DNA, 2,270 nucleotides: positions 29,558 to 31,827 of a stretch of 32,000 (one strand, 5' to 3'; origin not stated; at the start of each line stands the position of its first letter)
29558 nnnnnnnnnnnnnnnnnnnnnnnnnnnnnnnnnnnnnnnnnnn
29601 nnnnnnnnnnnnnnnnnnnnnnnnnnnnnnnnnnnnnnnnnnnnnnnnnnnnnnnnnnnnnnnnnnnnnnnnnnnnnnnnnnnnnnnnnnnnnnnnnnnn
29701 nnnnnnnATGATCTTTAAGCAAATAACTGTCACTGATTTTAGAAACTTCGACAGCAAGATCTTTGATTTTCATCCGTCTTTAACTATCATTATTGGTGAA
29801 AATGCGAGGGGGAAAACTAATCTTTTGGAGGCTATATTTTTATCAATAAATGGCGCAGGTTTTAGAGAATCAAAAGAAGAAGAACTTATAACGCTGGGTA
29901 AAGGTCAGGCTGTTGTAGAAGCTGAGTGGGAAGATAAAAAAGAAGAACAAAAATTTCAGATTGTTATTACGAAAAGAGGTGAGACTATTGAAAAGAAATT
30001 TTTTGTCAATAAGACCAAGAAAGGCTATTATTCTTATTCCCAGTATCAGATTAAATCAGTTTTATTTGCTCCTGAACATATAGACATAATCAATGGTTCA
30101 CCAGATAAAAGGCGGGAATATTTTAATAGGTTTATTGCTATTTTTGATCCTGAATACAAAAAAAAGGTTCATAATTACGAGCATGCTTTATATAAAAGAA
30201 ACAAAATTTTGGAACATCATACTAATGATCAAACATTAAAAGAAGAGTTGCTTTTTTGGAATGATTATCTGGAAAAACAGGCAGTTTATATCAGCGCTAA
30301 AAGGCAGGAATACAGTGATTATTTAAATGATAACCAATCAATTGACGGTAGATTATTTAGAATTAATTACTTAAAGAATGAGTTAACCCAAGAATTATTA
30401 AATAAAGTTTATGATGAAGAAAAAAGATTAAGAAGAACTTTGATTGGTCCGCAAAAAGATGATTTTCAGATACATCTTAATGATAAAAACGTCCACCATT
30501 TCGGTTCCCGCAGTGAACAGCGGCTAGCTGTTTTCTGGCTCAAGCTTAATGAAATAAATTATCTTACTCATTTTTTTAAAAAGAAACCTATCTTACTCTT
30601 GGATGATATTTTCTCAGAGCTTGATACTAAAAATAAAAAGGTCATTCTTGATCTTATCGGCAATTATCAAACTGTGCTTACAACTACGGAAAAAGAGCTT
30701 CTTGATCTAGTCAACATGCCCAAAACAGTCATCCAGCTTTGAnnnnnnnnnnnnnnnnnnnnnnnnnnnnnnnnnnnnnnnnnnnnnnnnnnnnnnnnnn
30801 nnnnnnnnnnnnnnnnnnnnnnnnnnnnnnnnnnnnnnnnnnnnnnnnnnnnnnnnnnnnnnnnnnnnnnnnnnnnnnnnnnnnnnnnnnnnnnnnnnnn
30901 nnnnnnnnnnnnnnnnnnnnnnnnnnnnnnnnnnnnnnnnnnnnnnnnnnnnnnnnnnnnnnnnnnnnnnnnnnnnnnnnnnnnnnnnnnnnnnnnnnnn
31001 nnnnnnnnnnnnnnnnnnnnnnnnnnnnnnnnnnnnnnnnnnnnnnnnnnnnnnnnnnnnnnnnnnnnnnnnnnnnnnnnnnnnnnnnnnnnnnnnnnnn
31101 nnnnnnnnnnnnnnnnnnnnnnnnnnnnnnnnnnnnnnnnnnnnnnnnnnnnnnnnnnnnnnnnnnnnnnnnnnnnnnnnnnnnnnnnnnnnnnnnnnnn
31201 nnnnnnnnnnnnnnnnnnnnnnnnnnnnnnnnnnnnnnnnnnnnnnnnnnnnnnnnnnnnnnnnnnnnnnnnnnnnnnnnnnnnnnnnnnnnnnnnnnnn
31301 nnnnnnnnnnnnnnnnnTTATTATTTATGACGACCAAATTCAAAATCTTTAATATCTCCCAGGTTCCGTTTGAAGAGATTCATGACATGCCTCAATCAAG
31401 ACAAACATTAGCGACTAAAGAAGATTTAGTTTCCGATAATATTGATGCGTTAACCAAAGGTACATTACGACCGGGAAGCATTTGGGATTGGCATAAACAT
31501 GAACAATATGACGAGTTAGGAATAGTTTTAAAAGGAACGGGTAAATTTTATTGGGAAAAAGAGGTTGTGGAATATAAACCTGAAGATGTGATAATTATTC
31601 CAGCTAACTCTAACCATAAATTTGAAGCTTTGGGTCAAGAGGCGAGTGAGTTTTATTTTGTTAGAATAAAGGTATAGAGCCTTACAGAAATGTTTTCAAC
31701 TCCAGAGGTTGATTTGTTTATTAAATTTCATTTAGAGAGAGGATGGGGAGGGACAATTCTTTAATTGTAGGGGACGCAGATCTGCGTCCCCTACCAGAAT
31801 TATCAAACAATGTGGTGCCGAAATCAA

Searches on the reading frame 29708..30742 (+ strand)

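Call 51: search_protein_families(library=pfam, max_evalue=0.01, proteins=[window:29708-30742:+])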
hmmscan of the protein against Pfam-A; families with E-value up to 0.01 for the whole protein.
window:29708-30742:+ (344 aa): 7 families
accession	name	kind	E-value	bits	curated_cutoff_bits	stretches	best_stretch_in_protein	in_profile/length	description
PF02463.25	SMC_N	-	8.5e-18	65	40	1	4-333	3-203/220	RecF/RecN/SMC N terminal domain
PF13175.12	AAA_15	-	2.1e-09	37.9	32.1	1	1-312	1-260/374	AAA ATPase domain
PF13476.12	AAA_23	-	2.8e-08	35.1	27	1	6-226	2-193/201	AAA domain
PF11398.14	DUF2813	-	0.0004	20.3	21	1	1-48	1-47/372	Protein of unknown function (DUF2813)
PF13555.12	AAA_29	-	0.0023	18.1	27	1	4-44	2-43/61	P-loop containing region of AAA domain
PF13304.12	AAA_21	-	0.0061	17.1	27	0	25-317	1-283/304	AAA domain, putative AbiEii toxin, Type IV TA system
PF13514.12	AAA_27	-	0.0065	16.5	22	0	1-44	1-47/206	AAA domain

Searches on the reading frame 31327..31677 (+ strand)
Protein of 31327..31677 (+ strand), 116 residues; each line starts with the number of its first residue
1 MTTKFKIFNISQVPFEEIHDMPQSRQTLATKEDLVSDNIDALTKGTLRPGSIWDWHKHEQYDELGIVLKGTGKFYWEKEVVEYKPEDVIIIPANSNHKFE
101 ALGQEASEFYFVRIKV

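Call 51: search_protein_families(library=pfam, max_evalue=0.01, proteins=[window:31327-31677:+])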
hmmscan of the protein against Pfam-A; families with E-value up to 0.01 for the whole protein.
window:31327-31677:+ (116 aa): 5 families
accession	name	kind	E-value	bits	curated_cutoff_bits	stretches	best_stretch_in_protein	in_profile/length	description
PF07883.17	Cupin_2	-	1.3e-13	50.8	27.2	1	46-112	4-69/70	Cupin domain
PF02311.25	AraC_binding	-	1.3e-06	28.6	21.1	1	54-111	17-73/135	AraC-like ligand binding domain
PF06249.18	EutQ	-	3.7e-05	24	21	1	22-107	57-140/152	Ethanolamine utilisation protein EutQ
PF00190.28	Cupin_1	-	0.0022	18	22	1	41-112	34-113/151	Cupin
PF01050.24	MannoseP_isomer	-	0.0044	17.6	23.6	1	46-105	34-93/116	Mannose-6-phosphate isomerase C-terminal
